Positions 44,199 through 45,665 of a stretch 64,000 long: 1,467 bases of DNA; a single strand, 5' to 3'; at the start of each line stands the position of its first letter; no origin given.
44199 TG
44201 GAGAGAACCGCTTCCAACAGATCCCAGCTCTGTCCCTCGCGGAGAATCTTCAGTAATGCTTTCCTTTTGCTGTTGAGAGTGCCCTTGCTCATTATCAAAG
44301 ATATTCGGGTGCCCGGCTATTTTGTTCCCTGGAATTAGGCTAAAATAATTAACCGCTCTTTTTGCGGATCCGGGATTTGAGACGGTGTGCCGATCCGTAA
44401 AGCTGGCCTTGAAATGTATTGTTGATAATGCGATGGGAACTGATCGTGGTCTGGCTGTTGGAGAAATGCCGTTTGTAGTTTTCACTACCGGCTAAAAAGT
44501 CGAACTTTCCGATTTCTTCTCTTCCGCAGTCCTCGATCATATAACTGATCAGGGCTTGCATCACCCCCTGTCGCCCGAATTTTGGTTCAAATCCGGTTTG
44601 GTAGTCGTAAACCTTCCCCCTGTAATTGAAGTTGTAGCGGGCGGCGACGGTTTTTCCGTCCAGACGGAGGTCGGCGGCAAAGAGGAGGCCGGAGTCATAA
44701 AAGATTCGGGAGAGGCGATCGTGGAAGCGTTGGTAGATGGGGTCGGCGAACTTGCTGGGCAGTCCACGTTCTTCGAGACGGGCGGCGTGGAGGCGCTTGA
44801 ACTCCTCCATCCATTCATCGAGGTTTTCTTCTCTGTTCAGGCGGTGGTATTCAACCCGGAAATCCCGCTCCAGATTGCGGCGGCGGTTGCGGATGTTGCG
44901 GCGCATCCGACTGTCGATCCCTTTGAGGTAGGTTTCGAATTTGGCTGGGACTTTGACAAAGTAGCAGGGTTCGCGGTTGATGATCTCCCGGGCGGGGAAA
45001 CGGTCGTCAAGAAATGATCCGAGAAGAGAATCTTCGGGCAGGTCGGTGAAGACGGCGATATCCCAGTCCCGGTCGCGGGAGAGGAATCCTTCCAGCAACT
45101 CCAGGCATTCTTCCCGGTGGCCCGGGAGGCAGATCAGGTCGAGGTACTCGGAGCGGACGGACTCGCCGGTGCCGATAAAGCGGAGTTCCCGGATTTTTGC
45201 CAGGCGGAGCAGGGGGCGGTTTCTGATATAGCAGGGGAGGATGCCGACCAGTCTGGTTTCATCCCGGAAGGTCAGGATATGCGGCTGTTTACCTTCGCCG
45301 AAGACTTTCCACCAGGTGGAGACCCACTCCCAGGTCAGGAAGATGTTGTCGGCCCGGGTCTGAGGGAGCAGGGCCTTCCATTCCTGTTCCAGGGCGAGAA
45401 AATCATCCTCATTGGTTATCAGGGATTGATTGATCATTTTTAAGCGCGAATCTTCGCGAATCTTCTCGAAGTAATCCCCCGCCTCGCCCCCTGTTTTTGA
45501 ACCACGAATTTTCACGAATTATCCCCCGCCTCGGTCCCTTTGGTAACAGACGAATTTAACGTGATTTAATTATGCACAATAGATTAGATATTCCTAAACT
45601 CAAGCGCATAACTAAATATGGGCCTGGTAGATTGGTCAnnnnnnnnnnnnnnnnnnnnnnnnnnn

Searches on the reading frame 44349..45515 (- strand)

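Call 37: search_protein_families(library=pfam, proteins=[window:44349-45515:-], max_evalue=0.00001)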
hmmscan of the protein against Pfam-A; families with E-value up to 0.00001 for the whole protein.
window:44349-45515:- (388 aa): 2 families
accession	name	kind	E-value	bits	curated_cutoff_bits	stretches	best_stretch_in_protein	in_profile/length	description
PF13480.13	Acetyltransf_6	-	8e-30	104.3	22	1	202-349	1-143/143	Acetyltransferase (GNAT) domain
PF04339.18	FemAB_like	-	3.1e-08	33.6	27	0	191-371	170-342/369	Peptidogalycan biosysnthesis/recognition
